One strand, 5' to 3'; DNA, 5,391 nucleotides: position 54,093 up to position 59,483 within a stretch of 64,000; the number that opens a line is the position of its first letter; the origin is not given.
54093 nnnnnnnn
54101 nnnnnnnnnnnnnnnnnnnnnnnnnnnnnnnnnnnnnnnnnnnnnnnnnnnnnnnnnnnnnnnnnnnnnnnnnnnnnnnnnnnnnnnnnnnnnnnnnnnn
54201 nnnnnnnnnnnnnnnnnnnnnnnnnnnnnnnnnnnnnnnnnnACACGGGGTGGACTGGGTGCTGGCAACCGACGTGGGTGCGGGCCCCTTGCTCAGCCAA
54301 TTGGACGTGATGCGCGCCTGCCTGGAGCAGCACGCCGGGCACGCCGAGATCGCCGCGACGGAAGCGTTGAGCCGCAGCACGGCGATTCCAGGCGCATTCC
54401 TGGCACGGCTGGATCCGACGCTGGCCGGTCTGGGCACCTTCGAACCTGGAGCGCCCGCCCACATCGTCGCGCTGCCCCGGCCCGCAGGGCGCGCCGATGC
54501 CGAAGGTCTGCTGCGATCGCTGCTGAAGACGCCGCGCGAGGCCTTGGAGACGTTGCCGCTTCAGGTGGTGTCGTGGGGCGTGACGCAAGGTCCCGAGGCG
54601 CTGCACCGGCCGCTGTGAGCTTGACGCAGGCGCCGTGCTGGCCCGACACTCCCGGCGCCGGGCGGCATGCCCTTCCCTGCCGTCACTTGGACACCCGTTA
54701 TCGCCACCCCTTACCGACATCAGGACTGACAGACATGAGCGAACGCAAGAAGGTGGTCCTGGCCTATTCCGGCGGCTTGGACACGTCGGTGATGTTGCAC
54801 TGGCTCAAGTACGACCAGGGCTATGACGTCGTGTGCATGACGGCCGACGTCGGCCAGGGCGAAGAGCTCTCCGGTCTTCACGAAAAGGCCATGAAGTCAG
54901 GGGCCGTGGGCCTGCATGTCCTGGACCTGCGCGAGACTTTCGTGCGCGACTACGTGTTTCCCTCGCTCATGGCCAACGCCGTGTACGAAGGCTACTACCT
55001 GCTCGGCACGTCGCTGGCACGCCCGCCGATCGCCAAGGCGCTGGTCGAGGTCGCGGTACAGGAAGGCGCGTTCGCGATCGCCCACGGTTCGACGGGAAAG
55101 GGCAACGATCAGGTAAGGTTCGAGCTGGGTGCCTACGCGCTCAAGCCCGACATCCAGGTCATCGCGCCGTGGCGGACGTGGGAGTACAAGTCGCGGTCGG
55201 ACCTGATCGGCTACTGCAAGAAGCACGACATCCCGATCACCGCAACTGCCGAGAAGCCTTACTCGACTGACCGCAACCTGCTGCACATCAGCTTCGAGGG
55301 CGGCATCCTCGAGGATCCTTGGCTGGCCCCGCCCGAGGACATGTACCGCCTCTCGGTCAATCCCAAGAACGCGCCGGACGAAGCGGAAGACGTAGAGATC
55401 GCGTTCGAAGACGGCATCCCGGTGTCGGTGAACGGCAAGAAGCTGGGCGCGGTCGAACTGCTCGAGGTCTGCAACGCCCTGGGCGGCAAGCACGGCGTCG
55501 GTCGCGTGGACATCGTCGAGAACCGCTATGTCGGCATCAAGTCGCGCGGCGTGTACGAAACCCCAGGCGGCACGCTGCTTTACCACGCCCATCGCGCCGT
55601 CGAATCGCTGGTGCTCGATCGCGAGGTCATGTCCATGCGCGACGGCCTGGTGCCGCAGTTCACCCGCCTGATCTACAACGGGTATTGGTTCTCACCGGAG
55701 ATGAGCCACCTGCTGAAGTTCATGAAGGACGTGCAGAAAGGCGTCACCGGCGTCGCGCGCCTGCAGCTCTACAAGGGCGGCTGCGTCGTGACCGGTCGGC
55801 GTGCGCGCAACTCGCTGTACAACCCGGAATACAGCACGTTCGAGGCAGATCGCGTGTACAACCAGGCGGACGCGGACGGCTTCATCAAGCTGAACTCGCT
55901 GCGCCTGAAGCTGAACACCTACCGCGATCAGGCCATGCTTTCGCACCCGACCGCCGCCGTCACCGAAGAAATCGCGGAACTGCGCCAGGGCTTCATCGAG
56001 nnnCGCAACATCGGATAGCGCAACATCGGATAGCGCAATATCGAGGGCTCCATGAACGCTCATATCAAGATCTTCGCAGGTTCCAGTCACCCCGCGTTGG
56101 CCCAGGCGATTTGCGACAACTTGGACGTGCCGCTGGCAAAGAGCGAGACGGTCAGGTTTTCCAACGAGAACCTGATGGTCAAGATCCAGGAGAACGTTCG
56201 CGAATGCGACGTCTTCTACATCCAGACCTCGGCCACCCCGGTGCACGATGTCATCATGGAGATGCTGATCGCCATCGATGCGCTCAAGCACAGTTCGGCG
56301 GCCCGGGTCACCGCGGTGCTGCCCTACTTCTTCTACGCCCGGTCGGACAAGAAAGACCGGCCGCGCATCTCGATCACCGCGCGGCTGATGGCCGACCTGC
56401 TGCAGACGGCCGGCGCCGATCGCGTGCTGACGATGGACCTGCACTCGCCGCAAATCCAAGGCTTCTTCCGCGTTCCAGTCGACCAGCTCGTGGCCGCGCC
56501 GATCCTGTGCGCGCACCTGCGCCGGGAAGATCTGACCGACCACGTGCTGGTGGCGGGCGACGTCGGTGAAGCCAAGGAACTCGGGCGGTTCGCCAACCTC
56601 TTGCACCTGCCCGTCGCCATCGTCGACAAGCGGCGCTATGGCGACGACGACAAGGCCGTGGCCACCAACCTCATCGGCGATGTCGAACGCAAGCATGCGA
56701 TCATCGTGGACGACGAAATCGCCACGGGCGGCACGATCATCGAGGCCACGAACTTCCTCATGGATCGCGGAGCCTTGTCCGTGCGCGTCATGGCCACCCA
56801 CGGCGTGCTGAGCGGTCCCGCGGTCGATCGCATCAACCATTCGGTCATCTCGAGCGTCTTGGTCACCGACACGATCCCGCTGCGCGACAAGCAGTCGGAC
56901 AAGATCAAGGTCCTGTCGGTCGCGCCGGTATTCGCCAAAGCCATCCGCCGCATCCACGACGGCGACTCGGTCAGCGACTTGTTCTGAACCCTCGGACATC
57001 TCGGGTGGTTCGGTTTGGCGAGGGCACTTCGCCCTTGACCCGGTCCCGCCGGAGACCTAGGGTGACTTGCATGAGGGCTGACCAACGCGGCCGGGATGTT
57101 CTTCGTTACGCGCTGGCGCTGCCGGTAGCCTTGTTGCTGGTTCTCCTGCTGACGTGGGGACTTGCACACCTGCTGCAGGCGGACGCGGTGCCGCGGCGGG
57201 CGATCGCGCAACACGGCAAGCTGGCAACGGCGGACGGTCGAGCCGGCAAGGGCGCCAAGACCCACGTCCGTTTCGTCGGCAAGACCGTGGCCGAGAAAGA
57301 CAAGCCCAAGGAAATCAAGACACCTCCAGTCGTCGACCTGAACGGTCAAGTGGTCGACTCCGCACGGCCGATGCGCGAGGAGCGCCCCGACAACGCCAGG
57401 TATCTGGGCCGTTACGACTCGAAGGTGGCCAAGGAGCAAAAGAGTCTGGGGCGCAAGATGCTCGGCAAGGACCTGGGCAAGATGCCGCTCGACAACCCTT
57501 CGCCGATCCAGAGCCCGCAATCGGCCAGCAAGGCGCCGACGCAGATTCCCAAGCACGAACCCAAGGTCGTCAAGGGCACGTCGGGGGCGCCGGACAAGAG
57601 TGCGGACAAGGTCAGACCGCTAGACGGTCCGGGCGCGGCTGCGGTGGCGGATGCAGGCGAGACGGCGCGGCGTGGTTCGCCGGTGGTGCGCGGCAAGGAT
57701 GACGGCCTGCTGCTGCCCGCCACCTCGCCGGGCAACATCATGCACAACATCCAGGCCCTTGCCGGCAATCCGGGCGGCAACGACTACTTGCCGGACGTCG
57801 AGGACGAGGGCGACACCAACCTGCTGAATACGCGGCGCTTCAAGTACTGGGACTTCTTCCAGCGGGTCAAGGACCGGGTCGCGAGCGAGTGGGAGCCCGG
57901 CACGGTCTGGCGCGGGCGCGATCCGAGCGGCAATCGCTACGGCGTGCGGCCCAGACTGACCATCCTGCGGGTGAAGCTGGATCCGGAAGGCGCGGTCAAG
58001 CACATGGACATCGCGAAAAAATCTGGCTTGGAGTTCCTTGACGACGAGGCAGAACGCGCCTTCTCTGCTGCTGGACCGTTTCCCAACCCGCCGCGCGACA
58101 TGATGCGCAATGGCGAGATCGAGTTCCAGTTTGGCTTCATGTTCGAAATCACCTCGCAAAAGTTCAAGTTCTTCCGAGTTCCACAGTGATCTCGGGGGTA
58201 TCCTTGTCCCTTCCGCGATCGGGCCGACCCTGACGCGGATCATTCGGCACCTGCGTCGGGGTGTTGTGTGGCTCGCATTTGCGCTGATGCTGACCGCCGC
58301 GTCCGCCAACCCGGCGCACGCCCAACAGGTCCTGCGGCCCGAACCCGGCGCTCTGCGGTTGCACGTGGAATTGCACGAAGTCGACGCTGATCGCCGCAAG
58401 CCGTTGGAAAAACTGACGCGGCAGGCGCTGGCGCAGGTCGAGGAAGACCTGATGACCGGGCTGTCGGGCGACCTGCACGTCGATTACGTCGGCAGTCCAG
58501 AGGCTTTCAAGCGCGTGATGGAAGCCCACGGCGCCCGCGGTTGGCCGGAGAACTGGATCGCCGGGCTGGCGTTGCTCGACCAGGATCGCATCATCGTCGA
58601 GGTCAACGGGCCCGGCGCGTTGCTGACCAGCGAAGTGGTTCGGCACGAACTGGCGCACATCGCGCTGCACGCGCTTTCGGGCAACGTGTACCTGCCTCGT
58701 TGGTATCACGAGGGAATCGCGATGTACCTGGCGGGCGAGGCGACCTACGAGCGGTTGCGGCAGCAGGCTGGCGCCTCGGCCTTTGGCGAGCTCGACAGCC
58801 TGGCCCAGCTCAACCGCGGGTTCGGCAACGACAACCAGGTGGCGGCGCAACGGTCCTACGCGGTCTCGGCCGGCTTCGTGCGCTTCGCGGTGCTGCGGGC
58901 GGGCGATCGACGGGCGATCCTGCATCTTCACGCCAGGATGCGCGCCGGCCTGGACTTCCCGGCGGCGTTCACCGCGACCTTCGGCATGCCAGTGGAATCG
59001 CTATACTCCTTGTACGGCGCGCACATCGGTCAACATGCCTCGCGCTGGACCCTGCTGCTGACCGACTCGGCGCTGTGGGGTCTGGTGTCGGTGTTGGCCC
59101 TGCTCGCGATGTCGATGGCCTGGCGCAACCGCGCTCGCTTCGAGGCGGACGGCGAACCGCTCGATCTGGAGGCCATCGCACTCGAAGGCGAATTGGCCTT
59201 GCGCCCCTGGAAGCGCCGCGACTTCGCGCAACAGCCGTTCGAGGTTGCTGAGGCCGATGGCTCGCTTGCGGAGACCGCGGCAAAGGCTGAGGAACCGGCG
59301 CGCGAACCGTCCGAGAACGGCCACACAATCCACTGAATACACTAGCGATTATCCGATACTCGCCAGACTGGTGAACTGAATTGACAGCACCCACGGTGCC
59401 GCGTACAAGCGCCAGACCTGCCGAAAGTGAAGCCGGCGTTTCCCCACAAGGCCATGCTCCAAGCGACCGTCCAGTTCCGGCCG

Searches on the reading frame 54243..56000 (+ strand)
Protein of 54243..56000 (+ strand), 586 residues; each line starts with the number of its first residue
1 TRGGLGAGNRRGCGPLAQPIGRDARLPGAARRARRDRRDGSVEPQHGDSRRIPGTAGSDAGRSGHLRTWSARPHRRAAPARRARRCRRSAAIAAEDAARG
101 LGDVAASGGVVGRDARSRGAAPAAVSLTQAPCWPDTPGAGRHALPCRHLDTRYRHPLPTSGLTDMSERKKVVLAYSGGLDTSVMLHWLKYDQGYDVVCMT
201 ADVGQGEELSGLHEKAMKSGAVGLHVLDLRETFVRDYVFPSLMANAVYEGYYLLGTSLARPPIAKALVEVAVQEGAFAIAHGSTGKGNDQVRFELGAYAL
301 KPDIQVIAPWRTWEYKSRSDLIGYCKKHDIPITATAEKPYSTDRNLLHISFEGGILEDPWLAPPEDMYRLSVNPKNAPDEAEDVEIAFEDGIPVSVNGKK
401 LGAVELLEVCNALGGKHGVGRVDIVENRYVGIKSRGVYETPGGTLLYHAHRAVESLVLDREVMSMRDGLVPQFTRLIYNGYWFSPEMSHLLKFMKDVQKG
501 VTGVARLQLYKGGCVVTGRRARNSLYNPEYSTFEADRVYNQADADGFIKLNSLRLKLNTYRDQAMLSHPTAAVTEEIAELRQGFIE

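Call 72: search_protein_families(library=pfam, proteins=[window:54243-56000:+], max_evalue=0.001)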
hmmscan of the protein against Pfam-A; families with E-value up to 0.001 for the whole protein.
window:54243-56000:+ (586 aa): 2 families
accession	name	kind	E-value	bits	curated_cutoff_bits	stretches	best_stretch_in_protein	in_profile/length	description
PF20979.2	Arginosuc_syn_C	-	1.2e-80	270.6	27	1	340-557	1-218/219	Arginosuccinate synthase C-terminal domain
PF00764.25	Arginosuc_synth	-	1.5e-61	207.6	27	1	170-331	1-162/162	Arginosuccinate synthase N-terminal HUP domain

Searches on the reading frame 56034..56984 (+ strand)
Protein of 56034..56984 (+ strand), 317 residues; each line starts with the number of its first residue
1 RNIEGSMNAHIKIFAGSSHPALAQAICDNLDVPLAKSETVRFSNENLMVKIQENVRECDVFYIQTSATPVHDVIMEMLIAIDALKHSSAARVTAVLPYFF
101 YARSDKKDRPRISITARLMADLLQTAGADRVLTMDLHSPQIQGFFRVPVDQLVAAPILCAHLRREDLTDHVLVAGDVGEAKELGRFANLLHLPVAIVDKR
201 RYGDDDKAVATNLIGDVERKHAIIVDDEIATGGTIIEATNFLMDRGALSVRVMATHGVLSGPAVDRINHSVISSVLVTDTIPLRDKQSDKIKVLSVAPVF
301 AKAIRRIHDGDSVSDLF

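Call 72: search_protein_families(library=pfam, proteins=[window:56034-56984:+], max_evalue=0.001)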
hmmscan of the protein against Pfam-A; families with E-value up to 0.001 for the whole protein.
window:56034-56984:+ (317 aa): 4 families
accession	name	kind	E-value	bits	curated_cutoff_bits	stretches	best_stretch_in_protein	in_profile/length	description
PF13793.12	Pribosyltran_N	-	2.4e-45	153.6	25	1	11-127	1-117/117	N-terminal domain of ribose phosphate pyrophosphokinase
PF14572.12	Pribosyl_synth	-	7.6e-28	98.1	27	1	211-317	75-183/184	Phosphoribosyl synthetase-associated domain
PF00156.33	Pribosyltran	-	4.3e-12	46.1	26.3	1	184-272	45-140/158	Phosphoribosyl transferase domain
PF14681.12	UPRTase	-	9.1e-06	25.7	27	1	206-273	107-174/206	Uracil phosphoribosyltransferase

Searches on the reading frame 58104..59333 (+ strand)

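Call 72: search_protein_families(library=pfam, proteins=[window:58104-59333:+], max_evalue=0.001)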
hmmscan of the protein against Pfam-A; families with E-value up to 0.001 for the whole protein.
window:58104-59333:+ (410 aa): 1 family
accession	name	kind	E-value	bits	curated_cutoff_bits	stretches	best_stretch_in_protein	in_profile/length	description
PF13485.12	Peptidase_MA_2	-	2.1e-13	51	32.4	1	142-306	33-197/201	Peptidase MA superfamily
